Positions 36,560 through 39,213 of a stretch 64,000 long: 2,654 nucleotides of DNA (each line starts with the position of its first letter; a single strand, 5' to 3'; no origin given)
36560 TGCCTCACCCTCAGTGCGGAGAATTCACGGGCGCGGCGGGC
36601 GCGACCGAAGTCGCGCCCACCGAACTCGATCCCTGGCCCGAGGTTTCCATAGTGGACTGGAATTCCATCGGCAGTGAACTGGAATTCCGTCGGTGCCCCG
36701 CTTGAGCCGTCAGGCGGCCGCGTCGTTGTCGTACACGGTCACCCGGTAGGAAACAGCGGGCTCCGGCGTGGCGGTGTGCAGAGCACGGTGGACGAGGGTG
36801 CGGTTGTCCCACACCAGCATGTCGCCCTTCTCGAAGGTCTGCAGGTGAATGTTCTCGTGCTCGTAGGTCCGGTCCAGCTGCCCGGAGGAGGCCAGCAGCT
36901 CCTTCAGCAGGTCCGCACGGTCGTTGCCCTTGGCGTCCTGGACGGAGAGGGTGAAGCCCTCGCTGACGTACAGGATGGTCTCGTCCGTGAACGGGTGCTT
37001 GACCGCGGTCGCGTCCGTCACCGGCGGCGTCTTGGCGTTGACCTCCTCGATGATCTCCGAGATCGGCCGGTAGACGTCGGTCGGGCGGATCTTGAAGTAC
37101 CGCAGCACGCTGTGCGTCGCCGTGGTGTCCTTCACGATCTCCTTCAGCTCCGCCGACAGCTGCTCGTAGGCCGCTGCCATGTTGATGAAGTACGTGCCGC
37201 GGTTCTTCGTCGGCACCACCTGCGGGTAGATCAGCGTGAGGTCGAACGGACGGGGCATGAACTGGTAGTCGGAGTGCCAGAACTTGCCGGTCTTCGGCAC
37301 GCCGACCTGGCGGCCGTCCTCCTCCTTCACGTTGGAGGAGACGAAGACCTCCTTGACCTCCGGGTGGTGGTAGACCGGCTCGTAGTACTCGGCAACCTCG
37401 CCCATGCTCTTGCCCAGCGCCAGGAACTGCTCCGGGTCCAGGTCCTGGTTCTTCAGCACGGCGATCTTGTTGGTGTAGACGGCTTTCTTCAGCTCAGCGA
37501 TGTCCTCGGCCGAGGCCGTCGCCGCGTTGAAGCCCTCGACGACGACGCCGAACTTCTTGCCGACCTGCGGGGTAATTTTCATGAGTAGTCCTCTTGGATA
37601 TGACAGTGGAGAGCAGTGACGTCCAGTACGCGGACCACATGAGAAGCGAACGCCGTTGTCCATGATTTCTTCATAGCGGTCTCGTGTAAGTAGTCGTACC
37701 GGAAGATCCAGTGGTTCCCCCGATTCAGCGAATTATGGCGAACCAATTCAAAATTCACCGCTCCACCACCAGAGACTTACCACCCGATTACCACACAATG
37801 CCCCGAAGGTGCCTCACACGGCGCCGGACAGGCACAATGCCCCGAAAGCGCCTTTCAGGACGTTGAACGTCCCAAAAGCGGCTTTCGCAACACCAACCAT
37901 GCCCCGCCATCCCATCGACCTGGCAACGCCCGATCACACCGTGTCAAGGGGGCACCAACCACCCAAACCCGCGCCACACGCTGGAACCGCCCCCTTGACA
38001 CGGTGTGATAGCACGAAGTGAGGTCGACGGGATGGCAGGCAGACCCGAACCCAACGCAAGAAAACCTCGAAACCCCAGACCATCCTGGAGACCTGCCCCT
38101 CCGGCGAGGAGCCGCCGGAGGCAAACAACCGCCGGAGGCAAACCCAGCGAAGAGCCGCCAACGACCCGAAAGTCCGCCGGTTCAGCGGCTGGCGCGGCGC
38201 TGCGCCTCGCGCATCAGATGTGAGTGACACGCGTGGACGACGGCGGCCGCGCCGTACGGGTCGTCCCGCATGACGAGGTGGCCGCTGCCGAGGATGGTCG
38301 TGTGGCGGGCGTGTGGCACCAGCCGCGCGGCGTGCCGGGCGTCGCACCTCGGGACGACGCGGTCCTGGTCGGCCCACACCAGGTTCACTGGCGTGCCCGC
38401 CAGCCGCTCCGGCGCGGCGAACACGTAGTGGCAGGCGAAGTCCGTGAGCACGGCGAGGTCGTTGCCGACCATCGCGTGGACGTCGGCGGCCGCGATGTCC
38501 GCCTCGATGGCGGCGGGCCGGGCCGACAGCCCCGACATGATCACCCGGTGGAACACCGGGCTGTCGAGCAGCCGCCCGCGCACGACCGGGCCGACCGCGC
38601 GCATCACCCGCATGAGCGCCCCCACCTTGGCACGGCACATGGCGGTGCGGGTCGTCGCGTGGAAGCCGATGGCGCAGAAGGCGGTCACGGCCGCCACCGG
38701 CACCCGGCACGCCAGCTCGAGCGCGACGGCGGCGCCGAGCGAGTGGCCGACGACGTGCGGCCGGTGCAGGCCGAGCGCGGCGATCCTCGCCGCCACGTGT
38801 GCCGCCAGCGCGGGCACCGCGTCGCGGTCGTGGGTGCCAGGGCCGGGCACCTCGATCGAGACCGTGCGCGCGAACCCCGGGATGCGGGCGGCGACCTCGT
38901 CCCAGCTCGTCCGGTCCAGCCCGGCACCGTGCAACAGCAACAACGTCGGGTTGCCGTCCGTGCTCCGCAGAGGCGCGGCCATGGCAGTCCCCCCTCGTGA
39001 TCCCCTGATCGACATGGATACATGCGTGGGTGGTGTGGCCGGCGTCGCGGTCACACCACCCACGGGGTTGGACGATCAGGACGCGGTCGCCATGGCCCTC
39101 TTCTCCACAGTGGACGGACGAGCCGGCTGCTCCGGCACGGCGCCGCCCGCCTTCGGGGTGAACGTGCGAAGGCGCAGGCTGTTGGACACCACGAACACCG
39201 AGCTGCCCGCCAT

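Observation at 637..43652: All five isonitrile-lipopeptide core functions present, but rearranged into a PKS / NRPS / YcaO / metal-transport supercluster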

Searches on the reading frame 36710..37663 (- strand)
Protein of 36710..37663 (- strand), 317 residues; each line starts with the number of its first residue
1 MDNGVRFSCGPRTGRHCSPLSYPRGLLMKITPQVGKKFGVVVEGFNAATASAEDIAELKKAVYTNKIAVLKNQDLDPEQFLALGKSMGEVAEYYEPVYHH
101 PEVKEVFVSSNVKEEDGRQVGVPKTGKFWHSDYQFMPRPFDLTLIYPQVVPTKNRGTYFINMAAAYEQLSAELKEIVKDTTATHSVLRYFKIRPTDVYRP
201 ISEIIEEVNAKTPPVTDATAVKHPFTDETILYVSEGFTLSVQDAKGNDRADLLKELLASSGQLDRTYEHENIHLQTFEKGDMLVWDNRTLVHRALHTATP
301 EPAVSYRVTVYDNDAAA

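Call 6: search_protein_families(library=pfam, proteins=[window:36710-37663:-], max_evalue=0.001)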
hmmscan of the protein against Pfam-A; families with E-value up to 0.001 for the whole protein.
window:36710-37663:- (317 aa): 1 family
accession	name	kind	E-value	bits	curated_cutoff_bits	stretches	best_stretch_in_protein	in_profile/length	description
PF02668.22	TauD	-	1.2e-32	114.4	27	1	31-302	6-260/267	Taurine catabolism dioxygenase TauD, TfdA family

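Call 7: search_solved_structures(query=window:36710-37663:-, show_alignments=2)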
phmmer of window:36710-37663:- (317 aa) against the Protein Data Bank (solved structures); distinct sequences matched with E-value up to 0.001: 32.
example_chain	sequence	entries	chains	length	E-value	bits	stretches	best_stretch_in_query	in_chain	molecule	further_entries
6dch_A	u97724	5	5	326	3.6e-122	410.5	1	28-313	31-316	ScoE protein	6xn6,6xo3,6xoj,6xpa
6l6w_A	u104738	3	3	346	4.4e-122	410.2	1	28-313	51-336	ScoE protein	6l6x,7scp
6l86_A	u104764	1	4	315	3.4e-120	404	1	16-313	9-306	Taurine catabolism dioxygenase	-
9p9p_A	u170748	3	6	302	1.1e-75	257.9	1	35-312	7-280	(3R)-3-[(carboxymethyl)amino]fatty acid oxygenase/decarboxylase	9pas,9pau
8kht_A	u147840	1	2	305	1.3e-75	257.6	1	18-312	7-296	Oxidoreductase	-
9p9n_A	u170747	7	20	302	1.8e-74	253.8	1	35-312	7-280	(3R)-3-[(carboxymethyl)amino]fatty acid oxygenase/decarboxylase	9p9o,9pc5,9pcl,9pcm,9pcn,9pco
8kif_B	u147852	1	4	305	1.9e-74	253.8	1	17-312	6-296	Putative dioxygenase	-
9pbj_A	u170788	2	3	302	4.9e-74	252.4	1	35-312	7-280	(3R)-3-[(carboxymethyl)amino]fatty acid oxygenase/decarboxylase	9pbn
9pax_A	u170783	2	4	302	9.1e-74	251.5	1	35-312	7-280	(3R)-3-[(carboxymethyl)amino]fatty acid oxygenase/decarboxylase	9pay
9pbu_A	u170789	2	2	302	2.4e-73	250.2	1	35-312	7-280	(3R)-3-[(carboxymethyl)amino]fatty acid oxygenase/decarboxylase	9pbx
3pvj_A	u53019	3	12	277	3.9e-20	75.4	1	30-311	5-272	Alpha-ketoglutarate-dependent taurine dioxygenase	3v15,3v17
1gqw_A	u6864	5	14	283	9.8e-20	74.1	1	29-311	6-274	ALPHA-KETOGLUTARATE-DEPENDENT TAURINE DIOXYGENASE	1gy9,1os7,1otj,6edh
5j92_A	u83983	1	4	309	4.9e-15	58.7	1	50-312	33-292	Putative alpha KG dependent 2,4-D dioxygenase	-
5hsx_A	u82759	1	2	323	3.6e-13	52.6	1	28-294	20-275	Putative alpha-ketoglutarate-dependent taurine dioxygenase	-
6d1o_A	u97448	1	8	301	1.2e-12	50.9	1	56-295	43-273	(R)-phenoxypropionate/alpha-ketoglutarate-dioxygenase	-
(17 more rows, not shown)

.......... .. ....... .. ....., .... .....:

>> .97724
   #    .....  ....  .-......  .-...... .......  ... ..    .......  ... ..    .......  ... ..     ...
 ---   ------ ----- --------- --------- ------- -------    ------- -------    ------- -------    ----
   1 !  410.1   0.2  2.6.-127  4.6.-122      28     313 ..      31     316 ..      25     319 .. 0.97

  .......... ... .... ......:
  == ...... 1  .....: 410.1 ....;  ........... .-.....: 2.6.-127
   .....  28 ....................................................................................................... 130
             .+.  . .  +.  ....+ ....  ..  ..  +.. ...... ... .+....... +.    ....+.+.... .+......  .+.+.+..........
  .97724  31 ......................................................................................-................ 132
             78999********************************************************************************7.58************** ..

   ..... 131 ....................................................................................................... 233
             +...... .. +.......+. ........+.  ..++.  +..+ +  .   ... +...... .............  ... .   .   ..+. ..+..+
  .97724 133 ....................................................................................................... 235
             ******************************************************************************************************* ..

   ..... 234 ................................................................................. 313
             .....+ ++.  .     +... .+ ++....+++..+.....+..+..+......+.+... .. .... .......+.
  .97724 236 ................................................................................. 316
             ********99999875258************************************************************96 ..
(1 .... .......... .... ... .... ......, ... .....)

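Call 14: search_protein_families(library=ncbifam, proteins=[window:36710-37663:-], max_evalue=0.001)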
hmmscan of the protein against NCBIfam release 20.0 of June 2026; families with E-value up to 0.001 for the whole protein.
window:36710-37663:- (317 aa): 3 families
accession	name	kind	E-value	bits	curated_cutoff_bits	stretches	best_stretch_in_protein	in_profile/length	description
NF049937.1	CMthFAOxDecarbScoE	equivalog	1.5e-138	460.9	400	1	28-314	1-287/295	(3R)-3-[(carboxymethyl)amino]fatty acid oxygenase/decarboxylase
NF007104.0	PRK09553.1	equivalog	7.6e-31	107.3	313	1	33-312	9-275/282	taurine dioxygenase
NF045815.1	Neo-PentlctneFsynPtlD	equivalog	5.5e-25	88.2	550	1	28-313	1-290/301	neopentalenolactone/pentalenolactone F synthase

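Call 23: find_homologous_proteins(query=window:36710-37582:-, max_evalue=1e-40)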
Query window:36710-37582:- (290 aa): 771 proteins with E <= 1e-40 among 2109 candidates; the best 120 are listed.
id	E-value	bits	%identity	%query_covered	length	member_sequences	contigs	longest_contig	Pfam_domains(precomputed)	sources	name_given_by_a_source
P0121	6.8e-178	608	93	100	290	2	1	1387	PF02668.23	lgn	-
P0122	8.0e-178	607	92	100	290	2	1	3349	PF02668.23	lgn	-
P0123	1.3e-177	607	92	100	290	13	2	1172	PF02668.23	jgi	jgi:alpha-ketoglutarate-dependent taurine dioxygenase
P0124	2.7e-177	606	92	100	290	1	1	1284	PF02668.23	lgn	-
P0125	2.0e-176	603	92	100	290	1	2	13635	PF02668.23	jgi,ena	jgi:taurine dioxygenase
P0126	2.3e-175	599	91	100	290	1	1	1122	PF02668.23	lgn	-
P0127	2.5e-175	599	92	100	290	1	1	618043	PF02668.23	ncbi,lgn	ncbi:(3R)-3-[(carboxymethyl)amino]fatty acid oxygenase/decarboxylase [Actinophytocola sp. KF-1]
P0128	4.1e-175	599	91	100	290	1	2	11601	PF02668.23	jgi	jgi:alpha-ketoglutarate-dependent taurine dioxygenase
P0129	5.2e-175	598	91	100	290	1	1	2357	PF02668.23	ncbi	-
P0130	6.6e-175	598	91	100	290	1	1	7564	PF02668.23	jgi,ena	jgi:alpha-ketoglutarate-dependent taurine dioxygenase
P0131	7.7e-175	598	91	100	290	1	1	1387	PF02668.23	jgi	jgi:taurine dioxygenase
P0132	8.5e-175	598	91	100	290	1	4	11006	PF02668.23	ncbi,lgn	-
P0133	1.5e-174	597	91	100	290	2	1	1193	PF02668.23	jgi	jgi:alpha-ketoglutarate-dependent taurine dioxygenase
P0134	3.7e-174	595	91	100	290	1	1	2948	PF02668.23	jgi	jgi:taurine dioxygenase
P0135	5.1e-174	595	91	100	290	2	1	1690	PF02668.23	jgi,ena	jgi:taurine dioxygenase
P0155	3.3e-161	553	82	100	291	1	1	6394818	PF02668.23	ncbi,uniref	ncbi:(3R)-3-[(carboxymethyl)amino]fatty acid oxygenase/decarboxylase [Micromonospora sp. KLBMP9576]|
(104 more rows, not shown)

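Call 31: find_encoding_contigs(protein=P0155, flank=10000, max_places=1)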
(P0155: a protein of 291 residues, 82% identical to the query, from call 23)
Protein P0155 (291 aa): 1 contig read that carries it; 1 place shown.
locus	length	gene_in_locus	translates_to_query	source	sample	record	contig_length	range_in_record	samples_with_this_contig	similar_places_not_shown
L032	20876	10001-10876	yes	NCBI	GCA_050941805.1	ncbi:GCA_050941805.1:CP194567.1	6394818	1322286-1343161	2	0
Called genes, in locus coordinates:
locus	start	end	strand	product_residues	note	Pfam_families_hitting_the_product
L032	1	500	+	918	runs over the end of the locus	PF13191:AAA_16, PF00196:GerE, PF04545:Sigma70_r4 (weak), PF08281:Sigma70_r4_2 (weak)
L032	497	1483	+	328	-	PF05141:DIT1_PvcA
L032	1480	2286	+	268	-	PF02668:TauD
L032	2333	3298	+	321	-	PF01040:UbiA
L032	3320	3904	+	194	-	PF00293:NUDIX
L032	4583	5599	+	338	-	PF08545:ACP_syn_III, PF08541:ACP_syn_III_C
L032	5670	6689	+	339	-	-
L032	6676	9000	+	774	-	PF00403:HMA, PF00122:E1-E2_ATPase, PF00702:Hydrolase, PF08282:Hydrolase_3 (faint)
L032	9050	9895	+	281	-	PF00561:Abhydrolase_1, PF00975:Thioesterase (weak), PF12697:Abhydrolase_6, PF12146:Hydrolase_4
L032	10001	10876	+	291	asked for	PF02668:TauD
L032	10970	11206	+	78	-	PF00550:PP-binding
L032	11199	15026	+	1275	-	PF00668:Condensation, PF00501:AMP-binding, PF13193:AMP-binding_C, PF00550:PP-binding, PF00975:Thioesterase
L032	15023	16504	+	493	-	PF07690:MFS_1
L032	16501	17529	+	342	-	PF01497:Peripla_BP_2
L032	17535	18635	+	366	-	PF01032:FecCD, PF00950:ABC-3 (weak)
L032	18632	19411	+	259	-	PF00005:ABC_tran, PF13191:AAA_16 (weak), PF13304:AAA_21 (faint)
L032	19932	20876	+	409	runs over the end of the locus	PF07730:HisKA_3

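Call 32: find_encoding_contigs(protein=P0127, flank=10000, max_places=1)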
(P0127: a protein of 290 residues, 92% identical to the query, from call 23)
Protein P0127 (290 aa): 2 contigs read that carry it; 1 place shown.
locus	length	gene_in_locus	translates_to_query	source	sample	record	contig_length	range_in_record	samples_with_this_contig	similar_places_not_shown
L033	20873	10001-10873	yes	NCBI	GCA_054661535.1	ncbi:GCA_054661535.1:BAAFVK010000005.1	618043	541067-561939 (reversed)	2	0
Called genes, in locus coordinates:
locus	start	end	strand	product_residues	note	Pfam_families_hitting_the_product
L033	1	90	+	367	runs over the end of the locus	PF01937:ARMT1-like_dom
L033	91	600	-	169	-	PF03551:PadR, PF10400:Vir_act_alpha_C (weak)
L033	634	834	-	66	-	-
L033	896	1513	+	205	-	-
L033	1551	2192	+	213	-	PF01965:DJ-1_PfpI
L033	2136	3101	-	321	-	PF06966:DUF1295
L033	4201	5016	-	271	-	PF08021:FAD_binding_9, PF04954:SIP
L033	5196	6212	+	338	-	-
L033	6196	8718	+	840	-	PF00403:HMA, PF00122:E1-E2_ATPase, PF00702:Hydrolase, PF08282:Hydrolase_3 (faint)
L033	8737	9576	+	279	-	PF00561:Abhydrolase_1, PF12697:Abhydrolase_6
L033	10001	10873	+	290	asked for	PF02668:TauD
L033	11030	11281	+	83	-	PF00550:PP-binding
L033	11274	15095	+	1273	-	PF00668:Condensation, PF00501:AMP-binding, PF13193:AMP-binding_C, PF00550:PP-binding, PF00975:Thioesterase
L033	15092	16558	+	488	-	PF07690:MFS_1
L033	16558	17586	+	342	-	PF01497:Peripla_BP_2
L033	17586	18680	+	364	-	PF01032:FecCD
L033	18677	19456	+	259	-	PF00005:ABC_tran, PF13304:AAA_21 (faint)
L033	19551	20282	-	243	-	-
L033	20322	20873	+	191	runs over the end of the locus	PF04542:Sigma70_r2, PF08281:Sigma70_r4_2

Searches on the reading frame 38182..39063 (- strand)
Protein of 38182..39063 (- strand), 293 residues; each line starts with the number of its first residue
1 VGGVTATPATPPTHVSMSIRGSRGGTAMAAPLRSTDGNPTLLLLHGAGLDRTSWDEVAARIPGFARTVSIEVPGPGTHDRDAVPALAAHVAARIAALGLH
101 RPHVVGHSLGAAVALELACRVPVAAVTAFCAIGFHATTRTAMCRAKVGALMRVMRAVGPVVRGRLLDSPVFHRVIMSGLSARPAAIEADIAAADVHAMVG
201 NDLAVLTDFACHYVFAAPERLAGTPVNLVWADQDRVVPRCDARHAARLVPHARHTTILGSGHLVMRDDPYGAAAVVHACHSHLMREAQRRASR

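Call 6: search_protein_families(library=pfam, proteins=[window:38182-39063:-], max_evalue=0.001)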
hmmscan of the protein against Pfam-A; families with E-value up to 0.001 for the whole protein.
window:38182-39063:- (293 aa): 4 families
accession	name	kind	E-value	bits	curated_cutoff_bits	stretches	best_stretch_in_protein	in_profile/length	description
PF12697.13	Abhydrolase_6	-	4.3e-17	64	26.3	1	41-269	1-211/217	Alpha/beta hydrolase family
PF00561.26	Abhydrolase_1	-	1.2e-13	51.7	25.8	1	39-266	1-242/245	alpha/beta hydrolase fold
PF12146.15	Hydrolase_4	-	3.2e-05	23.8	27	1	103-260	79-230/239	Serine aminopeptidase, S33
PF00975.26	Thioesterase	-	4.2e-05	24.3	26.4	1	40-121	2-87/226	Thioesterase domain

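Call 62: search_protein_families(library=ncbifam, proteins=[window:38182-39063:-], max_evalue=0.00001)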
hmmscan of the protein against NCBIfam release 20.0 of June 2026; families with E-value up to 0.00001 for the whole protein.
window:38182-39063:- (293 aa): 12 families
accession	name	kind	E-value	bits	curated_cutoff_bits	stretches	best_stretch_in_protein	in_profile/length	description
NF011457.0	PRK14875.1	equivalog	2.8e-20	72.6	307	1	36-274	130-363/372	acetoin dehydrogenase dihydrolipoyllysine-residue acetyltransferase subunit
TIGR03056.1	bchO_mg_che_rel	equivalog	4.4e-17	62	172.55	1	35-277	26-274/278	alpha/beta fold hydrolase BchO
NF051488.1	bifunc_PcaDC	exception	6.5e-16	58.4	390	1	36-280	11-250/375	bifunctional 3-oxoadipate enol-lactonase/4-carboxymuconolactone decarboxylase PcaDC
TIGR02427.1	protocat_pcaD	equivalog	3.5e-12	46.3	255.85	1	35-276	10-246/251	3-oxoadipate enol-lactonase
TIGR01738.1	bioH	equivalog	1.4e-11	44.5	206.95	1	36-129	2-93/245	pimeloyl-ACP methyl ester esterase BioH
NF045632.1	hydroxlase_HsaD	equivalog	2.7e-10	39.7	400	1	36-123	32-127/290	4,5:9,10-diseco-3-hydroxy-5,9,17-trioxoandrosta-1(10),2-diene-4-oate hydrolase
NF050089.1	i_nPHAscl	equivalog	6.8e-09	35.2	300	1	35-122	15-106/288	intracellular short-chain-length polyhydroxyalkanoate depolymerase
NF004514.1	PRK05855.1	equivalog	2.4e-08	33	455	1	22-287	6-294/578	SDR family oxidoreductase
NF051487.1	bifunc_PcaCD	exception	6.9e-08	32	430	1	37-277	171-408/413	bifunctional 4-carboxymuconolactone decarboxylase/3-oxoadipate enol-lactonase PcaCD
TIGR03611.1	RutD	equivalog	3.9e-07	29.7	238.5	1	80-264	60-239/258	pyrimidine utilization protein D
TIGR03695.1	menH_SHCHC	equivalog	4.4e-07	29.6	208.55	1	38-124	2-95/252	2-succinyl-6-hydroxy-2,4-cyclohexadiene-1-carboxylate synthase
NF008340.0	PRK11126.1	equivalog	4.4e-06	26.1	261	1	34-130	10-108/255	2-succinyl-6-hydroxy-2,4-cyclohexadiene-1-carboxylate synthase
